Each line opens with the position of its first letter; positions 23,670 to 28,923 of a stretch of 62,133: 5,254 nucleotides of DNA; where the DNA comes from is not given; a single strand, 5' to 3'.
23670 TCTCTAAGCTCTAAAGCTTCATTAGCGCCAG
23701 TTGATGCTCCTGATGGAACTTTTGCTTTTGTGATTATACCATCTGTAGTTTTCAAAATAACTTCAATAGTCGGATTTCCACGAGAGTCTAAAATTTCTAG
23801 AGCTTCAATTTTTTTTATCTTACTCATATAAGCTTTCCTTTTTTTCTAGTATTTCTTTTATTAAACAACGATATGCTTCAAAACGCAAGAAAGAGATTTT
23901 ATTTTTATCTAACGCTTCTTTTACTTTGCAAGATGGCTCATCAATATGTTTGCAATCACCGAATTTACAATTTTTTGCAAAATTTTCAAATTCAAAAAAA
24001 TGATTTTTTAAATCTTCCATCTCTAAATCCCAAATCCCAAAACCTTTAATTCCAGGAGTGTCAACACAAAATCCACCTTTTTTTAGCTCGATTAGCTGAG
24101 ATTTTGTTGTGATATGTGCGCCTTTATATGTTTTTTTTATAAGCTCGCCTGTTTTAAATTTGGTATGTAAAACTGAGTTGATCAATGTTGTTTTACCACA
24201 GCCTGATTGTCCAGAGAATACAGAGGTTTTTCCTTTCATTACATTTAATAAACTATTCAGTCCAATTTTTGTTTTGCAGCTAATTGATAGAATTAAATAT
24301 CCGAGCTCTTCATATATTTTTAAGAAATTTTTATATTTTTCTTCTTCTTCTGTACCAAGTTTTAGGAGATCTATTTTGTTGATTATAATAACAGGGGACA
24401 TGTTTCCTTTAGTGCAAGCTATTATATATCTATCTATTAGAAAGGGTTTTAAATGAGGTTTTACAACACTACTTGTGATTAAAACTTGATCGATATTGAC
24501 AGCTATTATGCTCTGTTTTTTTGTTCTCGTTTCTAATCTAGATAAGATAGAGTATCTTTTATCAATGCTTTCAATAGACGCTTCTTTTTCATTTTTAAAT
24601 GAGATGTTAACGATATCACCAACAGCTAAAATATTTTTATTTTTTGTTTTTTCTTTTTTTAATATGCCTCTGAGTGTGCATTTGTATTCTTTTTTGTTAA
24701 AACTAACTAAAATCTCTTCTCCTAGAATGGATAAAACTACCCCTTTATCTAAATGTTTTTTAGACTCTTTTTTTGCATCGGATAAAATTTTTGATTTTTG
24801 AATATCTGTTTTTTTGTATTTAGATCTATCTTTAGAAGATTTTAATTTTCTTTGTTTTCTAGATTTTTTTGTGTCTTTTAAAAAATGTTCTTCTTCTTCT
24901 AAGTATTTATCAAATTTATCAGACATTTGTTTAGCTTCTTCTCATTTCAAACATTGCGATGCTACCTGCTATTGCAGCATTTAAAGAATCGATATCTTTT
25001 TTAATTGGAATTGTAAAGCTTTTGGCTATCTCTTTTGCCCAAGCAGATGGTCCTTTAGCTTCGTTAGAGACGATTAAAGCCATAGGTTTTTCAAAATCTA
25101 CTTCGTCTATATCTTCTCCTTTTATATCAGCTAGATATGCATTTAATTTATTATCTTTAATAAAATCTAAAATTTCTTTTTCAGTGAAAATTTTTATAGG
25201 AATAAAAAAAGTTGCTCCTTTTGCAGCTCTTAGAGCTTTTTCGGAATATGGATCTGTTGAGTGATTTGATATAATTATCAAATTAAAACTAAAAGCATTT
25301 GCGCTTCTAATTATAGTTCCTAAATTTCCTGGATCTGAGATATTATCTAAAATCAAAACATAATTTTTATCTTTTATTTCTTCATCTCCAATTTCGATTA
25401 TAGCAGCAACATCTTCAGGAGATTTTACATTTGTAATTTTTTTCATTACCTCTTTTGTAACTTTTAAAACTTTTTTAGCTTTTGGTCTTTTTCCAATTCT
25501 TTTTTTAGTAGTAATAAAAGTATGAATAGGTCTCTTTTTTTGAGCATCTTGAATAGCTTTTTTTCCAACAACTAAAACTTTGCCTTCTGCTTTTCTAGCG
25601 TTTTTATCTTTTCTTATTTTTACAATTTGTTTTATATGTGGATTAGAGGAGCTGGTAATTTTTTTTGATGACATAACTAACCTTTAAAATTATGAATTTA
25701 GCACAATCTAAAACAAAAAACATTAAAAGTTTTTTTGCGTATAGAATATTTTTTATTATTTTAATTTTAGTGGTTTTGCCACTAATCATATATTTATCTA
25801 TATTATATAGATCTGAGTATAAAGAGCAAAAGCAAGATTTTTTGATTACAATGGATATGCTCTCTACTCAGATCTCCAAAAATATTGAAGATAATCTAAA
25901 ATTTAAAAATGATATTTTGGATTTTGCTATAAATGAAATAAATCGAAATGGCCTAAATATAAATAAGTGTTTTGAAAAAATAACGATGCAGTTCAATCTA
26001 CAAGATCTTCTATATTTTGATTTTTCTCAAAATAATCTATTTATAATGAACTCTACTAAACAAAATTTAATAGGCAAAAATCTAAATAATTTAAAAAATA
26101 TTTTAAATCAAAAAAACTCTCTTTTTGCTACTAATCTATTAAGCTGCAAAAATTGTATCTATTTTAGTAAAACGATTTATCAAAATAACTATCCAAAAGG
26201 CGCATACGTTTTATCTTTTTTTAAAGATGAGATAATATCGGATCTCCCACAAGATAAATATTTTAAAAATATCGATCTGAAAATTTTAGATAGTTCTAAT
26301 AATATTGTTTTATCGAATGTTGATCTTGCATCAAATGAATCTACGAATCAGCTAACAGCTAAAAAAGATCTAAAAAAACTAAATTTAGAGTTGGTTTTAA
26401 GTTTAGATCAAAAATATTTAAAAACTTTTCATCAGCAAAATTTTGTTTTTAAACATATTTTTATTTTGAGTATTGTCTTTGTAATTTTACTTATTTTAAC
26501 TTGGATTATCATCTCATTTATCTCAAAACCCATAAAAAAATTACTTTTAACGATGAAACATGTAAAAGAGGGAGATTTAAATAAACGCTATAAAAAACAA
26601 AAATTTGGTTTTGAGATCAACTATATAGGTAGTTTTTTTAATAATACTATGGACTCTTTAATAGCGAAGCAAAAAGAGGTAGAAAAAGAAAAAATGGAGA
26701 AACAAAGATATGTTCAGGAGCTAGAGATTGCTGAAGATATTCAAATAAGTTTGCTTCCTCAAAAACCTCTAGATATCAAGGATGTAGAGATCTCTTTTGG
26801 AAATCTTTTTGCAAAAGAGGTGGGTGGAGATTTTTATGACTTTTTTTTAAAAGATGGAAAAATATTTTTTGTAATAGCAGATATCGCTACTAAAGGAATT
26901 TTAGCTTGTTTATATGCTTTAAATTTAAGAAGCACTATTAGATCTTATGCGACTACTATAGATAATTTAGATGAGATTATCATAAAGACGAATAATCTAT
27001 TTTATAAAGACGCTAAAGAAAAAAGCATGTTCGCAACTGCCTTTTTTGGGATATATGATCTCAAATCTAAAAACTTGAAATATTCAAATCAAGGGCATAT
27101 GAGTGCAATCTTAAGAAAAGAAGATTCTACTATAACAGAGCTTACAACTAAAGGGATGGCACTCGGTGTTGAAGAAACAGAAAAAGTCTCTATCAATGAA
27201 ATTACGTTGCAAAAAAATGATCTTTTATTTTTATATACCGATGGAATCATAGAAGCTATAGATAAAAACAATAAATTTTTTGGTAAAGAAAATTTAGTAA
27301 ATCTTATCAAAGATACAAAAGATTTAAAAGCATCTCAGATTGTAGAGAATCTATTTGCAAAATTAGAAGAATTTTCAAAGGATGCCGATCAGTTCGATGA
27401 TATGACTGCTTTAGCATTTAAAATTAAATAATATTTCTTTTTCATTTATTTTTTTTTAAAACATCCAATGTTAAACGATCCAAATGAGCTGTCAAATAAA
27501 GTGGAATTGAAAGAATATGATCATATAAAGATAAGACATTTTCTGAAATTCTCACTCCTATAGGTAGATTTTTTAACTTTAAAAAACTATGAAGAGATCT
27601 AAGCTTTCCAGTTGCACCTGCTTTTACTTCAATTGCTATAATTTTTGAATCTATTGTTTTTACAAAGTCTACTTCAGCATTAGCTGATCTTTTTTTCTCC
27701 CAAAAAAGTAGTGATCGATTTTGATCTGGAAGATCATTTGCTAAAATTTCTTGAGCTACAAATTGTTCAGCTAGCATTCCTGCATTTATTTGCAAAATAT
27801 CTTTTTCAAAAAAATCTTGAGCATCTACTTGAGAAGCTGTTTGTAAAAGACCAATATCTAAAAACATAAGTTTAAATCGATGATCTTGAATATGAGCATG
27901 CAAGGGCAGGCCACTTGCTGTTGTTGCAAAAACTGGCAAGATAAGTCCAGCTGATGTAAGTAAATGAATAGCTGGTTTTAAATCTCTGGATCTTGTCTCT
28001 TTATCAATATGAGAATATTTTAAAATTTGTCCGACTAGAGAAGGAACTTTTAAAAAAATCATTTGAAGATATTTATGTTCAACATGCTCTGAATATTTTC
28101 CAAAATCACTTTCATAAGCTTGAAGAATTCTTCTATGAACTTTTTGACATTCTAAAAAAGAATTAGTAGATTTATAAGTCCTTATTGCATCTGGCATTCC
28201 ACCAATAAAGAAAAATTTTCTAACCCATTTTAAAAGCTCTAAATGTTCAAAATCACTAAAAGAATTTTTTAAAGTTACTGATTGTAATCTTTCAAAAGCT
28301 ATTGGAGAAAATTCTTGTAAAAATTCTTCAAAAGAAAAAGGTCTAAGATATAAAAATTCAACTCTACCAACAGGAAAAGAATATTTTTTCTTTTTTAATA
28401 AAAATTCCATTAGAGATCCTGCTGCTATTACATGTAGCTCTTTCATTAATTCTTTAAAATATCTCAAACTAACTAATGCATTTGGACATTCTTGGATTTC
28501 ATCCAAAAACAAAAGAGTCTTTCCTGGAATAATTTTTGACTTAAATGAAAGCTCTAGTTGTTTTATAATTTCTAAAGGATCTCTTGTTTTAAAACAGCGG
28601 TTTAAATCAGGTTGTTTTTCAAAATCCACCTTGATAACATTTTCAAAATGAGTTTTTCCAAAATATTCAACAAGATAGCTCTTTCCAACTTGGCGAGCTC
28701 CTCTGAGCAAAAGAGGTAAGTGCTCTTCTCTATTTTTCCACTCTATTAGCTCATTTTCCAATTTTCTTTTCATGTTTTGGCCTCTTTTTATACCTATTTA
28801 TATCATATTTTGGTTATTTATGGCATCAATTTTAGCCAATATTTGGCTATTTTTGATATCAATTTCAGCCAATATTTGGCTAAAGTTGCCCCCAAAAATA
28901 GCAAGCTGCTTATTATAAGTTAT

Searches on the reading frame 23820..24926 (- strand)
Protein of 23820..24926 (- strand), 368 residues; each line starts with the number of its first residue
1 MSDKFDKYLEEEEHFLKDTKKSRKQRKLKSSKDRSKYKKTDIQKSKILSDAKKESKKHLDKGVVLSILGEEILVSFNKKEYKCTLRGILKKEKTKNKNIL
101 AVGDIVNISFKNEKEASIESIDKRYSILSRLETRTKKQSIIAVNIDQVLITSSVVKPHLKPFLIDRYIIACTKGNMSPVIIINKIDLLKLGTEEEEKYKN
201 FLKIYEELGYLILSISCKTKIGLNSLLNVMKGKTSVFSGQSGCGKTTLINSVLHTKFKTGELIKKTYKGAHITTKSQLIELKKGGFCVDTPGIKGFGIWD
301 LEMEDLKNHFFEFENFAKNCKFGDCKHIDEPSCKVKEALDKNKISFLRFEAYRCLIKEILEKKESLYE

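Call 82: search_protein_families(library=pfam, proteins=[window:23820-24926:-], max_evalue=0.00001)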
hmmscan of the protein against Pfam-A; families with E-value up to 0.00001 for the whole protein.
window:23820-24926:- (368 aa): 1 family
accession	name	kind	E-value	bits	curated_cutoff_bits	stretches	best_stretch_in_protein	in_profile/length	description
PF03193.22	RsgA_GTPase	-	2e-46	158.4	30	1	123-299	3-174/174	RsgA GTPase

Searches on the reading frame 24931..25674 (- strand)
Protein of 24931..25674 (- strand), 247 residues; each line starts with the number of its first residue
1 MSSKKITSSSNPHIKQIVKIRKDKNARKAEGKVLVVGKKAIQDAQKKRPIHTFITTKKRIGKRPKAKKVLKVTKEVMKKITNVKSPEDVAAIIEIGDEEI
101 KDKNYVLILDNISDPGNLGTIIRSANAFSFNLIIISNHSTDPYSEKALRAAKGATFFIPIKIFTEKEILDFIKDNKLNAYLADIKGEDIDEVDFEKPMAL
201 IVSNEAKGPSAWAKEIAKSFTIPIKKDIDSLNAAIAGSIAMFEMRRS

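Call 83: search_protein_families(library=pfam, proteins=[window:24931-25674:-], max_evalue=0.00001)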
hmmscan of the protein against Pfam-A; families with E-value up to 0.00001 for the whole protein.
window:24931-25674:- (247 aa): 2 families
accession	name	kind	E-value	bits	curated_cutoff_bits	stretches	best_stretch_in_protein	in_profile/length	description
PF00588.24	SpoU_methylase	-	2.4e-32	112.4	29.7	1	106-242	3-142/142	SpoU rRNA Methylase family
PF22435.1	MRM3-like_sub_bind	-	6.6e-10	39.7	27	1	11-91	1-84/84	MRM3-like substrate binding domain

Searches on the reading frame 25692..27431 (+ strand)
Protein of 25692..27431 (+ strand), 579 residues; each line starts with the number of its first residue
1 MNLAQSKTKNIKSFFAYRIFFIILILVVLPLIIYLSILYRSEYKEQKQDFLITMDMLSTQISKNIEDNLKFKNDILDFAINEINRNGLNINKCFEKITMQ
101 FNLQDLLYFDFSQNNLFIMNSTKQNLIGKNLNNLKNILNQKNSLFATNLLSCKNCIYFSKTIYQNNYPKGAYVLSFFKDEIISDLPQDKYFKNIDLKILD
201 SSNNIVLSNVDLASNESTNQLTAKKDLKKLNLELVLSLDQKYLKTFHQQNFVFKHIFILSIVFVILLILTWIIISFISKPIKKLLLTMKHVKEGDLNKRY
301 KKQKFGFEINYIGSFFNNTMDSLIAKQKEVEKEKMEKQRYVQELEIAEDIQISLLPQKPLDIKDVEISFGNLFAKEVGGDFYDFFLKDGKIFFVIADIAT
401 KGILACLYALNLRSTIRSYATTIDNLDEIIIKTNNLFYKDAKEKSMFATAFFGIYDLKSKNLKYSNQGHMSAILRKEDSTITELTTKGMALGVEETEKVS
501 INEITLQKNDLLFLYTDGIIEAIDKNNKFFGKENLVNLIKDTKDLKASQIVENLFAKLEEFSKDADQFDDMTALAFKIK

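Call 83: search_protein_families(library=pfam, proteins=[window:25692-27431:+], max_evalue=0.00001)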
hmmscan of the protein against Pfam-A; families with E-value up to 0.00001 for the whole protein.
window:25692-27431:+ (579 aa): 1 family
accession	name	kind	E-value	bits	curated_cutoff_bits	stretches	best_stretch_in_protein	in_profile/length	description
PF07228.17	SpoIIE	-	4.6e-43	147.8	25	1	388-578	2-191/192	Stage II sporulation protein E (SpoIIE)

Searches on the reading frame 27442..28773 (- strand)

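Call 83: search_protein_families(library=pfam, proteins=[window:27442-28773:-], max_evalue=0.00001)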
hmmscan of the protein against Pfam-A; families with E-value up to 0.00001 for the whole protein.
window:27442-28773:- (443 aa): 2 families
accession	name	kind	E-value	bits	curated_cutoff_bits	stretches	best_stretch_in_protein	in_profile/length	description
PF13635.12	DUF4143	-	1.5e-28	100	28.1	1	221-386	1-160/160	Domain of unknown function (DUF4143)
PF13173.12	AAA_14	-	1.3e-25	90.4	27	1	20-152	4-129/129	AAA domain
